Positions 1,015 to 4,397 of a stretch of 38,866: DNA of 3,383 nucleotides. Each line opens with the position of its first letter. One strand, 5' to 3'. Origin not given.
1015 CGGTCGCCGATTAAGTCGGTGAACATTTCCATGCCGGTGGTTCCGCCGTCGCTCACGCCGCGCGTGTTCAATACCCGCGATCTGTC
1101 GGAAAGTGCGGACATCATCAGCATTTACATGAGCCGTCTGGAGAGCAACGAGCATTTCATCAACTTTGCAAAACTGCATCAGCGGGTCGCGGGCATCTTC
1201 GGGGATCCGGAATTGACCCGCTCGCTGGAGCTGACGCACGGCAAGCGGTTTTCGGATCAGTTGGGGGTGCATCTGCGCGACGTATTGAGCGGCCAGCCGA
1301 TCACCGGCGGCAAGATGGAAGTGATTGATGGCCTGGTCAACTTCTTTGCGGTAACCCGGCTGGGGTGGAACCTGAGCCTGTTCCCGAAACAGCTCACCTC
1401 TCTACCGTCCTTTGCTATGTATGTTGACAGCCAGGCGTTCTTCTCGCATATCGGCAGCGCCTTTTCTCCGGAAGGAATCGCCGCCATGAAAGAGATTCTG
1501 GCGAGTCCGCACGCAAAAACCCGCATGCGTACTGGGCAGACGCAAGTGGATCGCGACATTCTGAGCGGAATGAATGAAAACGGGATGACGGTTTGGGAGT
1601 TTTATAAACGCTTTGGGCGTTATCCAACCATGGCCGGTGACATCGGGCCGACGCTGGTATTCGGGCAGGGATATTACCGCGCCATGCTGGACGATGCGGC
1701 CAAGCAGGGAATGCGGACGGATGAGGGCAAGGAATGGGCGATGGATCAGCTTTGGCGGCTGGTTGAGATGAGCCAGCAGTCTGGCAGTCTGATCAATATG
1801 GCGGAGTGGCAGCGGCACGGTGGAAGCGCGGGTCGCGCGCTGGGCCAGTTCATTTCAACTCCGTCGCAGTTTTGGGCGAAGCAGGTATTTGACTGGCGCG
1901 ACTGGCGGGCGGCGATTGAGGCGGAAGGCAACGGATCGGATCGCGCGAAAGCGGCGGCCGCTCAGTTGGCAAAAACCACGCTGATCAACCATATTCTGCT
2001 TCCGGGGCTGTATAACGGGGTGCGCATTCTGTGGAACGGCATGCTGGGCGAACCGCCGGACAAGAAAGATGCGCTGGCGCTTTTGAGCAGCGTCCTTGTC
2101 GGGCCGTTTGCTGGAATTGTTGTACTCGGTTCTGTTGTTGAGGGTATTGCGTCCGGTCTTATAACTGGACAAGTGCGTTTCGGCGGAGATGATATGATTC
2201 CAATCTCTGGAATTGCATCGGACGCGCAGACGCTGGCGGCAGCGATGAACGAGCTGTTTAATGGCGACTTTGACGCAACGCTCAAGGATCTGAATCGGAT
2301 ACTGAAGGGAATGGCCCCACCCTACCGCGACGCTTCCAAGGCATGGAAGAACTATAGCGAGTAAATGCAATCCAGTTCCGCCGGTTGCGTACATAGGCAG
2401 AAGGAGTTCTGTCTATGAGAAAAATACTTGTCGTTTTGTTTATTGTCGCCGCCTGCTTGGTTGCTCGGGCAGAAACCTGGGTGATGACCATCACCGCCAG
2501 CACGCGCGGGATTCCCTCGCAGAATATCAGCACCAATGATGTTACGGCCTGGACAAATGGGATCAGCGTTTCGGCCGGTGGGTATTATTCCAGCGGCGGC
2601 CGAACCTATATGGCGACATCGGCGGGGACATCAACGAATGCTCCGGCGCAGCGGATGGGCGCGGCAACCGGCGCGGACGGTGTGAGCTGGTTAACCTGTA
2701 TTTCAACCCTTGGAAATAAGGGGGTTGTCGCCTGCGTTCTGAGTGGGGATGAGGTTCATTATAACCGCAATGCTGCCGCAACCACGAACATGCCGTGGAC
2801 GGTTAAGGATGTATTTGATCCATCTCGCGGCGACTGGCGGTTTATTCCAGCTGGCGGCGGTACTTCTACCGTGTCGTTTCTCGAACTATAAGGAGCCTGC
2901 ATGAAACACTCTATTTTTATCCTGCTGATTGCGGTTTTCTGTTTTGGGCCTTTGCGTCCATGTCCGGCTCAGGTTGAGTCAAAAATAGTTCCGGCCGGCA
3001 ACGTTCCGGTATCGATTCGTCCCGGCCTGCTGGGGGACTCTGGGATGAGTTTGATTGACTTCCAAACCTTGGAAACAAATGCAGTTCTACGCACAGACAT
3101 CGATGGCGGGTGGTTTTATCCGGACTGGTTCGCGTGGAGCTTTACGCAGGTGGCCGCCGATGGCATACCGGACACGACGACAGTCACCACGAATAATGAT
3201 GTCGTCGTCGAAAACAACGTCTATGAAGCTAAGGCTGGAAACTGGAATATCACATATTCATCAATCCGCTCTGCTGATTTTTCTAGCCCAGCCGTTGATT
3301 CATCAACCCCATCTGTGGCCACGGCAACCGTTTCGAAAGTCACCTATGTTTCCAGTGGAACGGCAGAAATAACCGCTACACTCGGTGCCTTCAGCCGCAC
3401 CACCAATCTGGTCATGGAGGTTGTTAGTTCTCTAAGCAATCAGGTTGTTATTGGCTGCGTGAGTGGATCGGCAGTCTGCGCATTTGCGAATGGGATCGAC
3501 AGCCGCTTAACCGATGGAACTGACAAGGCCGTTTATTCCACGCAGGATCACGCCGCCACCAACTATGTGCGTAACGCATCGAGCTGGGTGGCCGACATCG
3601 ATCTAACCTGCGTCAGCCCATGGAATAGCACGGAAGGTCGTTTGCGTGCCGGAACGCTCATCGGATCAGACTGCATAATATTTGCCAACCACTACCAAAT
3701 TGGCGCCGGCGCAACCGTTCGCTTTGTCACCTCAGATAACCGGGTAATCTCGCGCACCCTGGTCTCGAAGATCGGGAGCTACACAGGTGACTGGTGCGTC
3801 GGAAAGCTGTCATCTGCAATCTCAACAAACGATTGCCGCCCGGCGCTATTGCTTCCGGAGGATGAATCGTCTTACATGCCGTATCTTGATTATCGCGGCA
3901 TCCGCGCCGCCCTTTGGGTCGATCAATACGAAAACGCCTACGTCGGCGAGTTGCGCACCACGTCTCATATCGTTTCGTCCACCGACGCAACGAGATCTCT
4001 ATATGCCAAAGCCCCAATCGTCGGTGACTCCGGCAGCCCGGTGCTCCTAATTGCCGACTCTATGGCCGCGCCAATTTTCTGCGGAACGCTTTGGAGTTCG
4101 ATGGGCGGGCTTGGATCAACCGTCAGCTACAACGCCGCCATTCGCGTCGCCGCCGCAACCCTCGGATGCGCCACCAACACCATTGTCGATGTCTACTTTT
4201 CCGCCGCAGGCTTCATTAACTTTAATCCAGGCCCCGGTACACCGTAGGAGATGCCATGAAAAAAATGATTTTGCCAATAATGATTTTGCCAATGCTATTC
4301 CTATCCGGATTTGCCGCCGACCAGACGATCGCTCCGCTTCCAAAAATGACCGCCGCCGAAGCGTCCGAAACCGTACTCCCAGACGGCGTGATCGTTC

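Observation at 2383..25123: Identical 14-mer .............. upstream of three late transcription units: candidate late promoter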

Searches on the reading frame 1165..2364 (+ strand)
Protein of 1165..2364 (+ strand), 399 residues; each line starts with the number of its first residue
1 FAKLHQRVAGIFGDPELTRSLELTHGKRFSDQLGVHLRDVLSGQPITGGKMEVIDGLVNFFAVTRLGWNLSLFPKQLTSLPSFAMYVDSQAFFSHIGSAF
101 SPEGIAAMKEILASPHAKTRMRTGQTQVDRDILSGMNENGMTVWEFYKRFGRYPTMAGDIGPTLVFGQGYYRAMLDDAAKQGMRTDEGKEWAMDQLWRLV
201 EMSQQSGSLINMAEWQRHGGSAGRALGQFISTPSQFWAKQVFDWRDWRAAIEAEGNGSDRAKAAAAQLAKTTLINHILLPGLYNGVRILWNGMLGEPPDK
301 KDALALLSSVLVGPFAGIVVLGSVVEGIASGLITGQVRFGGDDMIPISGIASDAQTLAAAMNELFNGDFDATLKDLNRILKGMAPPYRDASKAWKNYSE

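Call 28: find_related_loci(query=window:1165-2364:+, collection=viral_contigs, flank=6000)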
Query window:1165-2364:+ (399 aa) in viral_contigs; peptide patterns used: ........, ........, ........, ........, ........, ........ (x = any residue, [..] = any of these).
6 stretches matched a pattern; 2 encode a relative of the query (tblastn E <= 1e-3); 2 distinct loci.
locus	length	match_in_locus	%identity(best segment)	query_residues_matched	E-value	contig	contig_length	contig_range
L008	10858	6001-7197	67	1-399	0e+0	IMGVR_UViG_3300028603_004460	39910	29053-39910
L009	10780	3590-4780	61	1-398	3e-159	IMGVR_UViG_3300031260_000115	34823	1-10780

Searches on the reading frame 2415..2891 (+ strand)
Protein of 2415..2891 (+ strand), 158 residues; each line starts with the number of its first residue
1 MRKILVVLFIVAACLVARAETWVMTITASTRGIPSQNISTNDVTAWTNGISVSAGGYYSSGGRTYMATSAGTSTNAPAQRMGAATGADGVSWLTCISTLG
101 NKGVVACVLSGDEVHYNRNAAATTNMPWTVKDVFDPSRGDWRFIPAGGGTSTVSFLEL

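Call 17: search_protein_families(library=phrogs, proteins=[window:2415-2891:+], max_evalue=0.01)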
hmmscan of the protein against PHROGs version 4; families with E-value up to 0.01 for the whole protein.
window:2415-2891:+ (158 aa): 0 families

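Call 18: search_protein_families(library=pfam, proteins=[window:2415-2891:+], max_evalue=0.01)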
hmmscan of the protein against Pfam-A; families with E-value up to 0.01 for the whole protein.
window:2415-2891:+ (158 aa): 1 family
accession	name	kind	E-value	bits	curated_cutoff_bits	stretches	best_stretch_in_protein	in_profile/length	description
PF12192.13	CBP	-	0.0036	17.9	25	0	74-115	11-51/78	Fungal calcium binding protein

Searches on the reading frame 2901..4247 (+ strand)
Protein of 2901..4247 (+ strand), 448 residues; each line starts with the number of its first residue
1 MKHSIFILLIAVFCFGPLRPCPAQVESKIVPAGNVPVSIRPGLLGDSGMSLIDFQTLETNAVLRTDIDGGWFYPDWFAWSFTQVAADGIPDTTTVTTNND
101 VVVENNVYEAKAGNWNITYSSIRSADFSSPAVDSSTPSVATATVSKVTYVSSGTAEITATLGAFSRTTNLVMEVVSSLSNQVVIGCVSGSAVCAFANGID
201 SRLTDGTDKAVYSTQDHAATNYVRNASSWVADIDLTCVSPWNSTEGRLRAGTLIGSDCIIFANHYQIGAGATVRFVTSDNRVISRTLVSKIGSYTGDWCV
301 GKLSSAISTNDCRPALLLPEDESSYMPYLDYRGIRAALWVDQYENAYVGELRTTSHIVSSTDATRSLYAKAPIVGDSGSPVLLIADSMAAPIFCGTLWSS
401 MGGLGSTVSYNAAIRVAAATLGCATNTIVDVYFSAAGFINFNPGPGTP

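Call 32: search_protein_families(library=pfam, proteins=[window:2901-4247:+], max_evalue=0.01)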
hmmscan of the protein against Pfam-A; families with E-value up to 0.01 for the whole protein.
window:2901-4247:+ (448 aa): 0 families
